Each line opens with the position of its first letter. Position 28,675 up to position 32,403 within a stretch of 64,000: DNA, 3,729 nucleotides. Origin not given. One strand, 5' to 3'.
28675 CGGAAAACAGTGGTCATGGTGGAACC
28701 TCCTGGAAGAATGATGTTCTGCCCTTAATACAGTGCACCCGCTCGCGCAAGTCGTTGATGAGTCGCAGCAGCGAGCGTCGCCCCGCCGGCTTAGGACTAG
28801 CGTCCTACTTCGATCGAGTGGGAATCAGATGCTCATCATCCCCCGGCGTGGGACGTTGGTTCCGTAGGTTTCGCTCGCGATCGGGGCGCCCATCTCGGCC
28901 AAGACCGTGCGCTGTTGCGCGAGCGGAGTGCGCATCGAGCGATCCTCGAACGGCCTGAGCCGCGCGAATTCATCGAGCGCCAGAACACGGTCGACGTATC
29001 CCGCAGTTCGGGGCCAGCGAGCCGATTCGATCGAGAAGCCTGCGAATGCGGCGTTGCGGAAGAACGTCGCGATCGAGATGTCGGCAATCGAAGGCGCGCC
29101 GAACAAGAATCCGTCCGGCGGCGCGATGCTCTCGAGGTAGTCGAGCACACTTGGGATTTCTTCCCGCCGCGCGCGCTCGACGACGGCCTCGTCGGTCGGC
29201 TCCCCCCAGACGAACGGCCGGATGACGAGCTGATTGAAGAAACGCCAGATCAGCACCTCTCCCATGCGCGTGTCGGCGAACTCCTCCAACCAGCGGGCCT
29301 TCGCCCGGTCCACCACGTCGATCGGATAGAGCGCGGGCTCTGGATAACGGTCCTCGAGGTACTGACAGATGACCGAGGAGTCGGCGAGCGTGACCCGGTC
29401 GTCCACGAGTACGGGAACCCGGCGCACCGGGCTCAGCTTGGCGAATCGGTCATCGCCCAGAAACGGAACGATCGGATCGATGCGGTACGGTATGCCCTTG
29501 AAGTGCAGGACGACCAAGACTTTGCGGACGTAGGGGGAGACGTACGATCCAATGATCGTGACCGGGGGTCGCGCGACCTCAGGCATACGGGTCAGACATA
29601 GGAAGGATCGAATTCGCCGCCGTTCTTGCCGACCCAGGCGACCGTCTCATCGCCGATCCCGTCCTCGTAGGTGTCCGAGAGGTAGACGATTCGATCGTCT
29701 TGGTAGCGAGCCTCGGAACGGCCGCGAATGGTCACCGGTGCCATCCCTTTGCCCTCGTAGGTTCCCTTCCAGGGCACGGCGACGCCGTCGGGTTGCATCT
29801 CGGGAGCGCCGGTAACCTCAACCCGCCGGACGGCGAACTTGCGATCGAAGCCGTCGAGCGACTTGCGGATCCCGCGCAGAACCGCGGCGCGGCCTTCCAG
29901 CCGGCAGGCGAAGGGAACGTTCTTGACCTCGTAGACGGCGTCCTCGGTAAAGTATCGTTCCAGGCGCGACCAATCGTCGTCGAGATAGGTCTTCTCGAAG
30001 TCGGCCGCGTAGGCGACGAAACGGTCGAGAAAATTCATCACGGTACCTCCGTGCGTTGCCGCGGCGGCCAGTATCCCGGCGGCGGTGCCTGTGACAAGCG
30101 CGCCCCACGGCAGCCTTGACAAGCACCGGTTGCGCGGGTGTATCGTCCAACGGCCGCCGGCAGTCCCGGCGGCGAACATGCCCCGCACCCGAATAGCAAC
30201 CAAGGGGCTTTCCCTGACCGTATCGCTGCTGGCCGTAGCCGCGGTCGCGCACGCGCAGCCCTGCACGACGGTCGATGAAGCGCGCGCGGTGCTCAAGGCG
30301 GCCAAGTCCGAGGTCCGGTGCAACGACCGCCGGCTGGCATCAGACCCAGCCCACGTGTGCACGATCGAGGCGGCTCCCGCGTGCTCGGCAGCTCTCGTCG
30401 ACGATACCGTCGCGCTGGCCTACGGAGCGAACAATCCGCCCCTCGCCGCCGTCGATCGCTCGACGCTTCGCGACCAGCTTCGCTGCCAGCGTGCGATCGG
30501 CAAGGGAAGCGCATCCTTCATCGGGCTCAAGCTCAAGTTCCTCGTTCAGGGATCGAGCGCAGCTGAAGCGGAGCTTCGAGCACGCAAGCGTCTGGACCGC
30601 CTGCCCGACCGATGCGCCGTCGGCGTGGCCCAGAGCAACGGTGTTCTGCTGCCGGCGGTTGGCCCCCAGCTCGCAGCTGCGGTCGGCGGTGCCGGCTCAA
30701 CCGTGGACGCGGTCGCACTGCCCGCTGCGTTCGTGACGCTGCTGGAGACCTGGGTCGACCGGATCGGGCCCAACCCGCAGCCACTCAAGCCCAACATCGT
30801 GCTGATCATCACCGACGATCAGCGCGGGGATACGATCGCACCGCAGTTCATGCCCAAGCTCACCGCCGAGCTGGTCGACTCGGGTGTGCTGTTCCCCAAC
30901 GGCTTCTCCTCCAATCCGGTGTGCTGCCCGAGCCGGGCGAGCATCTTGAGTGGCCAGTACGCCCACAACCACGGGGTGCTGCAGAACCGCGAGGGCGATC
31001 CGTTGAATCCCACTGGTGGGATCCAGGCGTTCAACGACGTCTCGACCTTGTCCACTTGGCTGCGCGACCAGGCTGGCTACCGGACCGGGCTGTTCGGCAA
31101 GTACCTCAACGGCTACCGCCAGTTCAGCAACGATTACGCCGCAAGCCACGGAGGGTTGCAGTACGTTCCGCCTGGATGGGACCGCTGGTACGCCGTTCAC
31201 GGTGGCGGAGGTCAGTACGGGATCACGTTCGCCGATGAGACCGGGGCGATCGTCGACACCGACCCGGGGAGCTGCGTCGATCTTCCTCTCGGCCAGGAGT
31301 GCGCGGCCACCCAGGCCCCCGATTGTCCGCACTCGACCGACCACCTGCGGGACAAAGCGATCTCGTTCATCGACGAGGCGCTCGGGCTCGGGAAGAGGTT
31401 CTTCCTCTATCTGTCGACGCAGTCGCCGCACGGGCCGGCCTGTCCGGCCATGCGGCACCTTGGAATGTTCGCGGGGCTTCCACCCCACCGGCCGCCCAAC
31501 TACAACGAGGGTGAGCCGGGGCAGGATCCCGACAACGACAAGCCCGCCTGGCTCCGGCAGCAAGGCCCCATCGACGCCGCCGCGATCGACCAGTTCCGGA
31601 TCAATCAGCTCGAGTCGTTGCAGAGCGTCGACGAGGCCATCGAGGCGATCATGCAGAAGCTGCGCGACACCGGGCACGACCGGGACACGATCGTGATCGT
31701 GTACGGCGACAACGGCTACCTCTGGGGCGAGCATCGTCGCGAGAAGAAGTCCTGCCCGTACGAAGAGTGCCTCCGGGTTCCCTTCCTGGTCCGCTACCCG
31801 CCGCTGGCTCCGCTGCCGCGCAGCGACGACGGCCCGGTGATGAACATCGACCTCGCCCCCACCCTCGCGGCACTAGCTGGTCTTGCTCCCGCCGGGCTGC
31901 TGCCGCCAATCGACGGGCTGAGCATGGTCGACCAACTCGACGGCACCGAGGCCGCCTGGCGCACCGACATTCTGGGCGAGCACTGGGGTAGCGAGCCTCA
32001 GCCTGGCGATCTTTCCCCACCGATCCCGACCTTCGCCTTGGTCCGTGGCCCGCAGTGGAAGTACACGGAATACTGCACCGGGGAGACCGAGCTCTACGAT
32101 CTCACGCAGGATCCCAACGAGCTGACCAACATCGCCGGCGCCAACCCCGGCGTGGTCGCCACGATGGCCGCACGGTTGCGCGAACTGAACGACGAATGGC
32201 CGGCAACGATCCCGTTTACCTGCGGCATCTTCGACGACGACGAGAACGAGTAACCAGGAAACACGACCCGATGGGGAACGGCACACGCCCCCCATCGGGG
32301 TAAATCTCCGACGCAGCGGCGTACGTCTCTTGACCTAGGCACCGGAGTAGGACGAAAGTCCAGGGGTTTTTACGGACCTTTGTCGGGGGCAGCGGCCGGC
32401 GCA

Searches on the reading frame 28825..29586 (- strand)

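Call 10: search_protein_families(library=pfam, proteins=[window:28825-29586:-], max_evalue=0.0001)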
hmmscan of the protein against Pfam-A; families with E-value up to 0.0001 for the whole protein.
window:28825-29586:- (253 aa): 5 families
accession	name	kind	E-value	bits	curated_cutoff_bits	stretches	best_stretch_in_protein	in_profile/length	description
PF13417.12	GST_N_3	-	2.5e-21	76.2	22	1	12-84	2-74/75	Glutathione S-transferase, N-terminal domain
PF13409.12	GST_N_2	-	1.3e-18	67.8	25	1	17-80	2-70/70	Glutathione S-transferase, N-terminal domain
PF13410.11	GST_C_2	-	8.1e-09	35.9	24.9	1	135-200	3-69/69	Glutathione S-transferase, C-terminal domain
PF02798.26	GST_N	-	3.1e-08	34.3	20.9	1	17-78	11-75/76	Glutathione S-transferase, N-terminal domain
PF00043.30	GST_C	-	5.2e-05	23.8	20.7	0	117-204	5-92/93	Glutathione S-transferase, C-terminal domain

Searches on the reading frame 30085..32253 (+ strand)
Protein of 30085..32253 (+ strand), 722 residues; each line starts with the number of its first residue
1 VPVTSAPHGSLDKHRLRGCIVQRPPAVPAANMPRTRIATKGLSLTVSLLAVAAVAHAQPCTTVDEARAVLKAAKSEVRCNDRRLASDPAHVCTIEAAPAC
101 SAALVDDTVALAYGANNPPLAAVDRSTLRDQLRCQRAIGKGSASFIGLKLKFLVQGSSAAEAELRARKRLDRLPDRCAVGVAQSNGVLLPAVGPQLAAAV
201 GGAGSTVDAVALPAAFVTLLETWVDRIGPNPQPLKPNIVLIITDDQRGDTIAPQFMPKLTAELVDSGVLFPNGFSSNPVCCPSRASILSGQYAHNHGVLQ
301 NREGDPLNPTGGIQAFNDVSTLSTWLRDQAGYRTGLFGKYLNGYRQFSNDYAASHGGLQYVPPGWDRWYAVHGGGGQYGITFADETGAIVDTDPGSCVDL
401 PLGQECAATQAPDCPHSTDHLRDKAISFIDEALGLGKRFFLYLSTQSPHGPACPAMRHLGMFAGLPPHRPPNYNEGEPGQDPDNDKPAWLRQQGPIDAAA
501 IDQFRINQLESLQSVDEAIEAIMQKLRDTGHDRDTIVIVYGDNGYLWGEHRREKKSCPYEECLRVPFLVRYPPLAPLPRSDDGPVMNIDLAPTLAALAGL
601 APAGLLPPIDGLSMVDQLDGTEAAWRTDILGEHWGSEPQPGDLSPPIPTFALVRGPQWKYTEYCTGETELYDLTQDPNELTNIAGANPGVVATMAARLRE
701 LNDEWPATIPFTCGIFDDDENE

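Call 10: search_protein_families(library=pfam, proteins=[window:30085-32253:+], max_evalue=0.0001)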
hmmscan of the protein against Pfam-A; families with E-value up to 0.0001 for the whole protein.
window:30085-32253:+ (722 aa): 3 families
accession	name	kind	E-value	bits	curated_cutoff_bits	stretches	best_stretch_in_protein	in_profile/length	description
PF00884.28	Sulfatase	-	9e-48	163.5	25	1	236-599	1-300/301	Sulfatase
PF16347.10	SGSH_C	-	6.9e-15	56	29.3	1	548-701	1-151/154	N-sulphoglucosamine sulphohydrolase, C-terminal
PF01663.27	Phosphodiest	-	3.4e-08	33.9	23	0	239-306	2-70/342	Type I phosphodiesterase / nucleotide pyrophosphatase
